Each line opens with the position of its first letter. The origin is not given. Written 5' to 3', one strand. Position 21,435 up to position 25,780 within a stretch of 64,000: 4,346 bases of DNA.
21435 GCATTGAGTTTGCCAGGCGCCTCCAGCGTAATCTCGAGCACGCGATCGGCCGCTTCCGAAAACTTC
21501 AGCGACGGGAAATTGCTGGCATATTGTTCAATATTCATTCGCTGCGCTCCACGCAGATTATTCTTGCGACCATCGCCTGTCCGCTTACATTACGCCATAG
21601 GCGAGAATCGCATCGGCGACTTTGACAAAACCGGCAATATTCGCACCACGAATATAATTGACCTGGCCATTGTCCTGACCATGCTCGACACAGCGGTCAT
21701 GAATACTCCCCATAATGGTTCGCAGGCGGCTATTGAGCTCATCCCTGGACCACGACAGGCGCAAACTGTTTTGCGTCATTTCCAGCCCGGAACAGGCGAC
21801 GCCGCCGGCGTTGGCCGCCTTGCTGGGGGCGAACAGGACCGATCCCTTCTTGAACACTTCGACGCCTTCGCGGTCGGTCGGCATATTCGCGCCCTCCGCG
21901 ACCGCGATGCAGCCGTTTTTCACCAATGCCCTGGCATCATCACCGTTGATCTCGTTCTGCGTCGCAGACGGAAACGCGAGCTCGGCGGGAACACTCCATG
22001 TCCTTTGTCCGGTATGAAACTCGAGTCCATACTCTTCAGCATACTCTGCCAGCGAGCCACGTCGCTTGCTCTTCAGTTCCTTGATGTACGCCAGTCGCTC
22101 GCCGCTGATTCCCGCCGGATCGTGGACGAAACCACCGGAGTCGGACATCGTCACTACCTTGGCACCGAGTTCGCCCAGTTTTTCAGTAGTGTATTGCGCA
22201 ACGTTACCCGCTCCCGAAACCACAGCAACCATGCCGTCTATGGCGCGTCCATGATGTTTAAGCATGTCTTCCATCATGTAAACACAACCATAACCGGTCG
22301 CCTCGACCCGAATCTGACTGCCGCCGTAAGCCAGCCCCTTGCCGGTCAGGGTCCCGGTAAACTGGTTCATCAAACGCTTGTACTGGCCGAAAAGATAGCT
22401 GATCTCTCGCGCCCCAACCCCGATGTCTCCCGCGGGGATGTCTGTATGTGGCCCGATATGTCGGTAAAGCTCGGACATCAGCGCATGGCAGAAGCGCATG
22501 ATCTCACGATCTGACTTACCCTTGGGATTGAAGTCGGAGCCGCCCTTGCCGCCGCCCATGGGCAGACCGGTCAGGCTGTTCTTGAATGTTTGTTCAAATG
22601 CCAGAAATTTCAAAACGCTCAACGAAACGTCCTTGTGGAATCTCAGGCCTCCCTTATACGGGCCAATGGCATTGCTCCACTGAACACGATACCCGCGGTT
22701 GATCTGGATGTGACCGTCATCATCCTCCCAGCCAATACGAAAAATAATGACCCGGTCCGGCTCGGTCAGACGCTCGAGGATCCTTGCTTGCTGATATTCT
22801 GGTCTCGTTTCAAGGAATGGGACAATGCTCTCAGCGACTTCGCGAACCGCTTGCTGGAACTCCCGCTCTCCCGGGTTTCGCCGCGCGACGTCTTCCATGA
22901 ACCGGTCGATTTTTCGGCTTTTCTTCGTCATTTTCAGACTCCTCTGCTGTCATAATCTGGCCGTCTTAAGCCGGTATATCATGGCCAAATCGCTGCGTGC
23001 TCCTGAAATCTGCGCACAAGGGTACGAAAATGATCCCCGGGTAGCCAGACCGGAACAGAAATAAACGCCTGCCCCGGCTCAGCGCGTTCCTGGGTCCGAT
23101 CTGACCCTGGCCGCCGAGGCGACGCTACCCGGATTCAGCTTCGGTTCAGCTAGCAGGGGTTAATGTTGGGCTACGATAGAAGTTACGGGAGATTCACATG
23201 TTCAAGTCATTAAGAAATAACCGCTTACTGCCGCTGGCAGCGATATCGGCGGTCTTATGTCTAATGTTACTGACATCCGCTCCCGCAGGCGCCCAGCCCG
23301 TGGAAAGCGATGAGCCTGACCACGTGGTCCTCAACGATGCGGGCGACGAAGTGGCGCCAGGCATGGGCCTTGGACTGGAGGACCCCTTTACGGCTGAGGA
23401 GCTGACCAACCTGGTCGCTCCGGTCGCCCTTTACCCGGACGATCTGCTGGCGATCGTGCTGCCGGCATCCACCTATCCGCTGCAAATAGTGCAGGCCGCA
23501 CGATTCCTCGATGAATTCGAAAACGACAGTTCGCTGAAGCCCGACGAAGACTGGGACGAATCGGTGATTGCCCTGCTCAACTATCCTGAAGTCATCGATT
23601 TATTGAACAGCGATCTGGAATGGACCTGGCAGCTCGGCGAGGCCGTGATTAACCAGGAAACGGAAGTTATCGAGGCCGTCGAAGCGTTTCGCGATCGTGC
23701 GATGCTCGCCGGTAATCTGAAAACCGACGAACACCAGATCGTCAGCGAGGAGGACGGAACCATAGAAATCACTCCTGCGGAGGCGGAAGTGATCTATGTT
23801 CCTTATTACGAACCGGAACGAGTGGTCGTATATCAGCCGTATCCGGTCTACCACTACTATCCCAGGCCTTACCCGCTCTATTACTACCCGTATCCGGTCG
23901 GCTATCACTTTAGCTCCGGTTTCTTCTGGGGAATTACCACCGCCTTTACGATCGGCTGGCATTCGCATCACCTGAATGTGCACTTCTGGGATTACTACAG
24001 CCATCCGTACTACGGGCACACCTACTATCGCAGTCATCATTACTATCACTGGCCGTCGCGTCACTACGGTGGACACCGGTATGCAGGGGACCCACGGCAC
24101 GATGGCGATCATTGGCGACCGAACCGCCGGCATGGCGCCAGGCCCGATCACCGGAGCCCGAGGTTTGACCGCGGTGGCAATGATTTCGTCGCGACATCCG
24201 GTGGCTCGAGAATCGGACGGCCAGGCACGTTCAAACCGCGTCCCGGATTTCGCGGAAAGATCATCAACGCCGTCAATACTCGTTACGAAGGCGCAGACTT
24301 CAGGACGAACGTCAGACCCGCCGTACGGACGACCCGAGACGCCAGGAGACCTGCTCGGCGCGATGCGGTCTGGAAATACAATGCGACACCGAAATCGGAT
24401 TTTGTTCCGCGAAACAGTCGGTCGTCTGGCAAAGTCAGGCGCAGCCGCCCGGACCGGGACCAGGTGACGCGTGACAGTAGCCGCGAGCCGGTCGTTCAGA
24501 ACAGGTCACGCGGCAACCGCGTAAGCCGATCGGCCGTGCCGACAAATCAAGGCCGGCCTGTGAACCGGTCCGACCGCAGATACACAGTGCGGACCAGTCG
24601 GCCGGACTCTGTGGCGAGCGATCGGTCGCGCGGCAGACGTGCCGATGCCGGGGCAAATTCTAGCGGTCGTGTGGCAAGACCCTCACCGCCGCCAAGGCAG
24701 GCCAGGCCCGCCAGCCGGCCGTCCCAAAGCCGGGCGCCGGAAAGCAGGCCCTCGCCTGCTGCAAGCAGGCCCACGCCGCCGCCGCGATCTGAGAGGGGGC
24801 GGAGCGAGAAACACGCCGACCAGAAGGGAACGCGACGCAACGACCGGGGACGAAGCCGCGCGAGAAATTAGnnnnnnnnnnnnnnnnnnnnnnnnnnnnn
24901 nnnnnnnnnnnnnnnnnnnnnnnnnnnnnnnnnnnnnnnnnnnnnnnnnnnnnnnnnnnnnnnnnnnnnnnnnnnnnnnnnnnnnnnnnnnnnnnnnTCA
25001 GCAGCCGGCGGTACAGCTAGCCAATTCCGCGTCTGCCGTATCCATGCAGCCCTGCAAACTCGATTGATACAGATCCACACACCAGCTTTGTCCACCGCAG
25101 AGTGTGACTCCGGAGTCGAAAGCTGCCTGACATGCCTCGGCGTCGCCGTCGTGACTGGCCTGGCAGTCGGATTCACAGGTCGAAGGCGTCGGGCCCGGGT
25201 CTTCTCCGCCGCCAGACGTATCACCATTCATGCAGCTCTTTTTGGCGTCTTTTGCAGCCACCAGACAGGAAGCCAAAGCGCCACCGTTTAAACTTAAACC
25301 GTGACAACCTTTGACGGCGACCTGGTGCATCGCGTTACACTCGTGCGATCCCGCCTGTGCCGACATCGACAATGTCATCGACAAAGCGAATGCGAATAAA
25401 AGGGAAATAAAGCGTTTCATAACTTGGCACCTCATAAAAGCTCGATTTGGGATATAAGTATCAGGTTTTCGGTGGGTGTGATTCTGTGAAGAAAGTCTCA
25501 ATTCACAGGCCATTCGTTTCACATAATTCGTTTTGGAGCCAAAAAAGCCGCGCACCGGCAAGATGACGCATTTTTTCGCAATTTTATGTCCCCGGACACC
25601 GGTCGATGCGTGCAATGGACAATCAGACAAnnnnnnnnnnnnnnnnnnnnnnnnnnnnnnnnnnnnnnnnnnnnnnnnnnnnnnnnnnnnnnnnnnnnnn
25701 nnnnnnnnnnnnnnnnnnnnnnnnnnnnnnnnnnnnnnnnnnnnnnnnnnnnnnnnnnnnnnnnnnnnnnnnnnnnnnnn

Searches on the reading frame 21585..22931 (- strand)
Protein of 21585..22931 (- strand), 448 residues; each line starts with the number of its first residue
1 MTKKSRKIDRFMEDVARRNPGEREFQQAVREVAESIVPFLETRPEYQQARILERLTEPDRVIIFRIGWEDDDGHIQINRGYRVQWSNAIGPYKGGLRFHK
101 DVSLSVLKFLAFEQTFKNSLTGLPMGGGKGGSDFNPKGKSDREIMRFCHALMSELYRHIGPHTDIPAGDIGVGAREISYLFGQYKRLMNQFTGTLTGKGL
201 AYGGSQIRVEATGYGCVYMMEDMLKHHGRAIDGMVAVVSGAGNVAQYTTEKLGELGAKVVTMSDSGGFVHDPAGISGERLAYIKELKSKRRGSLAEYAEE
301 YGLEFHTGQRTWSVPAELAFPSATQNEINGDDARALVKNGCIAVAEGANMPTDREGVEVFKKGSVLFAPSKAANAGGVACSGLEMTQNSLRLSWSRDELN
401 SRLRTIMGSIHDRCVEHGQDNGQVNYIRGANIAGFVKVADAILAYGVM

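Call 67: find_homologous_proteins(query=window:21585-22931:-, max_evalue=1e-50)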
Query window:21585-22931:- (448 aa): 8000 proteins with E <= 1e-50 among 8000 candidates; the best 120 are listed.
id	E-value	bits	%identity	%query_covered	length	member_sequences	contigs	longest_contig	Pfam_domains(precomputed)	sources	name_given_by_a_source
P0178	2.4e-296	1000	98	100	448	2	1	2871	PF02812.24,PF00208.28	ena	-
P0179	6.5e-295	996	97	100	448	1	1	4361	PF02812.24,PF00208.28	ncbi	-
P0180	8.9e-295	995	98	100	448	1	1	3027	PF02812.24,PF00208.28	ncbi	-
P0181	1.3e-265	899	86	100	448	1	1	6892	PF02812.24,PF00208.28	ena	-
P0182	9.9e-251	850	81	100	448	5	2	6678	PF02812.24,PF00208.28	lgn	-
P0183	2.9e-249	845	80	100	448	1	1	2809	PF02812.24,PF00208.28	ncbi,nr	ncbi:MAG: NADP-specific glutamate dehydrogenase [Gammaproteobacteria bacterium]|nr:NADP-specific glu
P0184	3.4e-248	842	82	98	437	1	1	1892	PF02812.24,PF00208.28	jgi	jgi:glutamate dehydrogenase (NADP+)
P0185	3.3e-240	816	77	98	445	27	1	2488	PF02812.24,PF00208.28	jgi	-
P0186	4.0e-238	809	77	98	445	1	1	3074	PF02812.24,PF00208.28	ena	-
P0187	1.9e-237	806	77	100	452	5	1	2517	PF02812.24,PF00208.28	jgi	jgi:glutamate dehydrogenase (NADP+)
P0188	3.2e-237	806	77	98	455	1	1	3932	PF02812.24,PF00208.28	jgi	jgi:glutamate dehydrogenase (NADP+)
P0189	3.6e-237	805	76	100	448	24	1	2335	PF02812.24,PF00208.28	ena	-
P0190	5.0e-237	805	76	100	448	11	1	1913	PF02812.24,PF00208.28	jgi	-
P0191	5.9e-237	805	76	100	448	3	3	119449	PF02812.24,PF00208.28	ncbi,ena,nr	ncbi:MAG: NADP-specific glutamate dehydrogenase [Proteobacteria bacterium]|nr:NADP-specific glutamat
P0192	1.0e-236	804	75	100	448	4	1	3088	PF02812.24,PF00208.28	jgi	-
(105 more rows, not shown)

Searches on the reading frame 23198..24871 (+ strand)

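Call 3: search_protein_families(library=pfam, proteins=[window:23198-24871:+], max_evalue=1)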
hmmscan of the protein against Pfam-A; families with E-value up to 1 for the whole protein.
window:23198-24871:+ (557 aa): 1 family
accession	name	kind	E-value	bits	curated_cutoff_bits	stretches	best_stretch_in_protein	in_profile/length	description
PF11737.13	DUF3300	-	3.8e-53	180.8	25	1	66-281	2-223/227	Protein of unknown function (DUF3300)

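Call 4: search_protein_families(library=ncbifam, proteins=[window:23198-24871:+], max_evalue=1)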
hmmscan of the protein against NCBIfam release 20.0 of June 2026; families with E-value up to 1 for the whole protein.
window:23198-24871:+ (557 aa): 1 family
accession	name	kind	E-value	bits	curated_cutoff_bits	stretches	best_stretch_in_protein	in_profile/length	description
NF007151.0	PRK09585.3-6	equivalog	0.12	11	599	1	129-173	117-161/396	anhydro-N-acetylmuramic acid kinase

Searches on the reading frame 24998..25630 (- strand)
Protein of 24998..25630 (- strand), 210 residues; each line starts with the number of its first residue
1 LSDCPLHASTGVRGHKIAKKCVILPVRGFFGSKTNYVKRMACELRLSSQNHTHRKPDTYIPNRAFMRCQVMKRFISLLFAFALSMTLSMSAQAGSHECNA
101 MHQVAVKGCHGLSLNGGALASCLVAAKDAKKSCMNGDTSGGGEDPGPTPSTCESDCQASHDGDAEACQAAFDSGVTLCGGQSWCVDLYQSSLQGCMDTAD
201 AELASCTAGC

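Call 3: search_protein_families(library=pfam, proteins=[window:24998-25630:-], max_evalue=1)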
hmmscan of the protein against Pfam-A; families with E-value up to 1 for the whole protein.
window:24998-25630:- (210 aa): 0 families

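Call 4: search_protein_families(library=ncbifam, proteins=[window:24998-25630:-], max_evalue=1)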
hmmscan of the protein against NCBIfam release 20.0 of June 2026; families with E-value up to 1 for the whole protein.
window:24998-25630:- (210 aa): 2 families
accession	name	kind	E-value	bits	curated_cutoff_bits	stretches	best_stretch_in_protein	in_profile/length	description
NF041422.1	VirB10_subf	subfamily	0.13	11.8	400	1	55-76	210-231/404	VirB10/TraB/TrbI family type IV secretion system protein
TIGR04200.2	targ_of_XrtJ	subfamily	0.97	9.3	40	1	72-98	2-25/57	PExPT-CTERM protein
